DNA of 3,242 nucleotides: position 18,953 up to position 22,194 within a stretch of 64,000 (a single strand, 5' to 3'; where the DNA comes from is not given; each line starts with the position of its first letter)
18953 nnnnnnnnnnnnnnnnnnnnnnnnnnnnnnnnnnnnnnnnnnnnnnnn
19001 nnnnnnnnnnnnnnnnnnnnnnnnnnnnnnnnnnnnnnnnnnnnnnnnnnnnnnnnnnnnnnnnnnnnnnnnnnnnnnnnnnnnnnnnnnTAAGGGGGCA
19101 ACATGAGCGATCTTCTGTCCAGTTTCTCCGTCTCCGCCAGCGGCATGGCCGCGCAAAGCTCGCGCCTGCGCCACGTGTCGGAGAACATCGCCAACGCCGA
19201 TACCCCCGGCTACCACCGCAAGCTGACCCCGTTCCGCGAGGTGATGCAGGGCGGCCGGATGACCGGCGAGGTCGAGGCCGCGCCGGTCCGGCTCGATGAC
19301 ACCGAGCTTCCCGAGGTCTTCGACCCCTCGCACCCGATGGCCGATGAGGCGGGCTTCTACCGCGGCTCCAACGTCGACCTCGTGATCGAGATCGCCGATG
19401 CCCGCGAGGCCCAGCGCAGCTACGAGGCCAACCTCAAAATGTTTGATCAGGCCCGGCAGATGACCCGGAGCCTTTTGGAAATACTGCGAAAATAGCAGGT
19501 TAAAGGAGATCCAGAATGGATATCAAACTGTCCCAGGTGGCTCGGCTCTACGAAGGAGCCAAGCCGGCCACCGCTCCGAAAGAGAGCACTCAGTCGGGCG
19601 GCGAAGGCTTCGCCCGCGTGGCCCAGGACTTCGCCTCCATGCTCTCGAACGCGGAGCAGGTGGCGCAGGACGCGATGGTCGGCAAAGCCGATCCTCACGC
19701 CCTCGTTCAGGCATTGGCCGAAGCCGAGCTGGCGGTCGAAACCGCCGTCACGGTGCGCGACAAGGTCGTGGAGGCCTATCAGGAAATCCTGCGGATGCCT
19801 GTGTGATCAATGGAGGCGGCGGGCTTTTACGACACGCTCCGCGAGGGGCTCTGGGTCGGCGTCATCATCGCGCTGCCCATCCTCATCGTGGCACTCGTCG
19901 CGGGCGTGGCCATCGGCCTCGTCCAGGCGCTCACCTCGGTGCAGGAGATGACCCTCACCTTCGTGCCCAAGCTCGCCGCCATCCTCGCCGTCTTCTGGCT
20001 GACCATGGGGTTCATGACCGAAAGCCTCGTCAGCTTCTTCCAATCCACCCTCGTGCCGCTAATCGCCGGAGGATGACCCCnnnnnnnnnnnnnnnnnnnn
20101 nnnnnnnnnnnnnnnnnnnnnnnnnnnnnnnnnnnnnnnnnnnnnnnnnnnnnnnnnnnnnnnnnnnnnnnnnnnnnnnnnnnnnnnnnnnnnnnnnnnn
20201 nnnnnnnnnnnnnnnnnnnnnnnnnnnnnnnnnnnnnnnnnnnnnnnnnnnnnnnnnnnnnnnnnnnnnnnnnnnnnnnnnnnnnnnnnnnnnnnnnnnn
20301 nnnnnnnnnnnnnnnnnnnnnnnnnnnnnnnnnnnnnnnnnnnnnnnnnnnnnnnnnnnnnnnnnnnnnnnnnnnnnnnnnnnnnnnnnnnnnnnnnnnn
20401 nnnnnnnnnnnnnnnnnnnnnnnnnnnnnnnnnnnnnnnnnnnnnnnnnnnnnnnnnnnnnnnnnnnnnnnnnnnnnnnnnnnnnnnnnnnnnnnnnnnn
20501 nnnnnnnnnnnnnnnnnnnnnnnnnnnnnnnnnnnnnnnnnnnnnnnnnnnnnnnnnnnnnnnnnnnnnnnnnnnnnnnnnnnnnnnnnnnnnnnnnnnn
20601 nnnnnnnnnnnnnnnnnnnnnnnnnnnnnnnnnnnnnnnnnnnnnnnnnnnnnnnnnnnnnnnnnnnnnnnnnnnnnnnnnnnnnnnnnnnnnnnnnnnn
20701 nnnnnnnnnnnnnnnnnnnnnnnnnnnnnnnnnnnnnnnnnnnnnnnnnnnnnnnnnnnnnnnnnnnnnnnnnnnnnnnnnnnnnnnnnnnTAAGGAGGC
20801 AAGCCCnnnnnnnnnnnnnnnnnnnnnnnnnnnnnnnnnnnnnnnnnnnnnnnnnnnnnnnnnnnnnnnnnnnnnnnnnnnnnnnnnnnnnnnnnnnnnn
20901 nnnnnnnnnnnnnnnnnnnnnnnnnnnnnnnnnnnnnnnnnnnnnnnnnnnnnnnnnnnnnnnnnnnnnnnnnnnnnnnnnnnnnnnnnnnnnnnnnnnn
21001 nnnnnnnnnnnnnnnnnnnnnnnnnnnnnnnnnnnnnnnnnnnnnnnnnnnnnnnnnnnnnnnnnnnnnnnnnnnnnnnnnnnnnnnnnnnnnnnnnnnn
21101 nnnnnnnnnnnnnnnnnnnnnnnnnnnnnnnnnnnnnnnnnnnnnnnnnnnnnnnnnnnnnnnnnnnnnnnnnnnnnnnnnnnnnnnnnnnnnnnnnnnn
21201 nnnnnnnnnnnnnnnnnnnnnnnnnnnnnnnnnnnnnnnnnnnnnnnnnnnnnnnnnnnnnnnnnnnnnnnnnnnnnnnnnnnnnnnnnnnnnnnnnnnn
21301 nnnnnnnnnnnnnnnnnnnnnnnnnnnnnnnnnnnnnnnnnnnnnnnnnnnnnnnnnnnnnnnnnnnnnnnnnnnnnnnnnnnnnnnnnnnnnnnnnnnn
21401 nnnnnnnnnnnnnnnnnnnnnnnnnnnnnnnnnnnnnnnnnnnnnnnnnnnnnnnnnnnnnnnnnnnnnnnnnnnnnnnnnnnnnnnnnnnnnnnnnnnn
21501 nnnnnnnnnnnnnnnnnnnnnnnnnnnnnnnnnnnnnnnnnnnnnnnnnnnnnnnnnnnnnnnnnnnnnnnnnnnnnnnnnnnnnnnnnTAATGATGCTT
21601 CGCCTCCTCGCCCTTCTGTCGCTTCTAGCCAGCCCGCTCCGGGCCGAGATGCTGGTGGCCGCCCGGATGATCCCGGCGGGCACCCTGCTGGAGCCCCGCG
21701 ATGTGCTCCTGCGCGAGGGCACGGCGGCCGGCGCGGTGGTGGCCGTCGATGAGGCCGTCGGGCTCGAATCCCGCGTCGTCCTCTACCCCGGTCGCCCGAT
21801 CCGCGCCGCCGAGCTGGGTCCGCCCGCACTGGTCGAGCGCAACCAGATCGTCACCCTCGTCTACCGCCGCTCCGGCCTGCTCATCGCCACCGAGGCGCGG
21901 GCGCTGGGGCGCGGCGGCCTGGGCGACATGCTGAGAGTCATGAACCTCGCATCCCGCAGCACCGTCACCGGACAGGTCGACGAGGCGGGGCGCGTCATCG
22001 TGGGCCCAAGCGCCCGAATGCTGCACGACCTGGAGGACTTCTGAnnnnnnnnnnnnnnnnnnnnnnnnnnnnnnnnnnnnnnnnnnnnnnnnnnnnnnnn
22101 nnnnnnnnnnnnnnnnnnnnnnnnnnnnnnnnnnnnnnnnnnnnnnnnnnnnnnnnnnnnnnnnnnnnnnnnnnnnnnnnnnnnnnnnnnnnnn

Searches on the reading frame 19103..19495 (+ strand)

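Call 49: search_protein_families(library=pfam, proteins=[window:19103-19495:+], max_evalue=0.00001)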
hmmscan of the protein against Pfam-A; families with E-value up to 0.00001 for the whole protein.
window:19103-19495:+ (130 aa): 2 families
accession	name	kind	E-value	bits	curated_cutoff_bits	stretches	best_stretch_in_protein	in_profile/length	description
PF06429.18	Flg_bbr_C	-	2.1e-12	46.8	23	1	83-126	2-45/46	Flagellar basal body rod FlgEFG protein C-terminal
PF00460.25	Flg_bb_rod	-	2.3e-08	34.3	20.7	1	10-37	3-30/31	Flagella basal body rod protein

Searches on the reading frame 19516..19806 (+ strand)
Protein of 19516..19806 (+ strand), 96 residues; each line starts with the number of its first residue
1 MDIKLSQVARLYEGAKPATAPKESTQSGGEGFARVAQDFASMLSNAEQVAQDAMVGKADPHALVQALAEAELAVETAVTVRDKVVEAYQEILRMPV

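Call 49: search_protein_families(library=pfam, proteins=[window:19516-19806:+], max_evalue=0.00001)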
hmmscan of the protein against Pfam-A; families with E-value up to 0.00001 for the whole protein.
window:19516-19806:+ (96 aa): 1 family
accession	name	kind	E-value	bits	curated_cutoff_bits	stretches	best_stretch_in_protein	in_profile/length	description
PF02049.23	FliE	-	5.3e-19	68.6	22.4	1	18-96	10-89/89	Flagellar hook-basal body complex protein FliE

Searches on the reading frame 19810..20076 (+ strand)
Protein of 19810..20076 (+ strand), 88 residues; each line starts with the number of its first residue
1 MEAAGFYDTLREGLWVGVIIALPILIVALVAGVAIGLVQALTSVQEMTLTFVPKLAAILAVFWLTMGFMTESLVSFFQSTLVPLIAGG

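Call 49: search_protein_families(library=pfam, proteins=[window:19810-20076:+], max_evalue=0.00001)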
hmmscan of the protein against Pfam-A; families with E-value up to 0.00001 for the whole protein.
window:19810-20076:+ (88 aa): 1 family
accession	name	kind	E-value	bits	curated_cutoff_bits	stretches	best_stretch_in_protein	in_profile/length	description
PF01313.24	Bac_export_3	-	7.7e-25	87.1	25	1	7-77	3-73/74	Bacterial export proteins, family 3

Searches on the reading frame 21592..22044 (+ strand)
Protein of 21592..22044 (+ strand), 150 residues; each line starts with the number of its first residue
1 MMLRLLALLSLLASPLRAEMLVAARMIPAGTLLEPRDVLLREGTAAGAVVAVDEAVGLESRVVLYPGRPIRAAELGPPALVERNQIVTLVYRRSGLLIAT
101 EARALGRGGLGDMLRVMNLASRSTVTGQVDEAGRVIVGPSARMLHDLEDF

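Call 33: search_protein_families(library=pfam, proteins=[window:21592-22044:+], max_evalue=0.00001)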
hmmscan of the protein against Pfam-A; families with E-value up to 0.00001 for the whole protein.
window:21592-22044:+ (150 aa): 2 families
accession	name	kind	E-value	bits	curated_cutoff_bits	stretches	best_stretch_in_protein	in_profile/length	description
PF13144.11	ChapFlgA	-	1.6e-22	80.2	23.8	1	19-137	2-122/122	Chaperone for flagella basal body P-ring formation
PF08666.17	SAF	-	4.1e-06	27.7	21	1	20-74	3-61/63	SAF domain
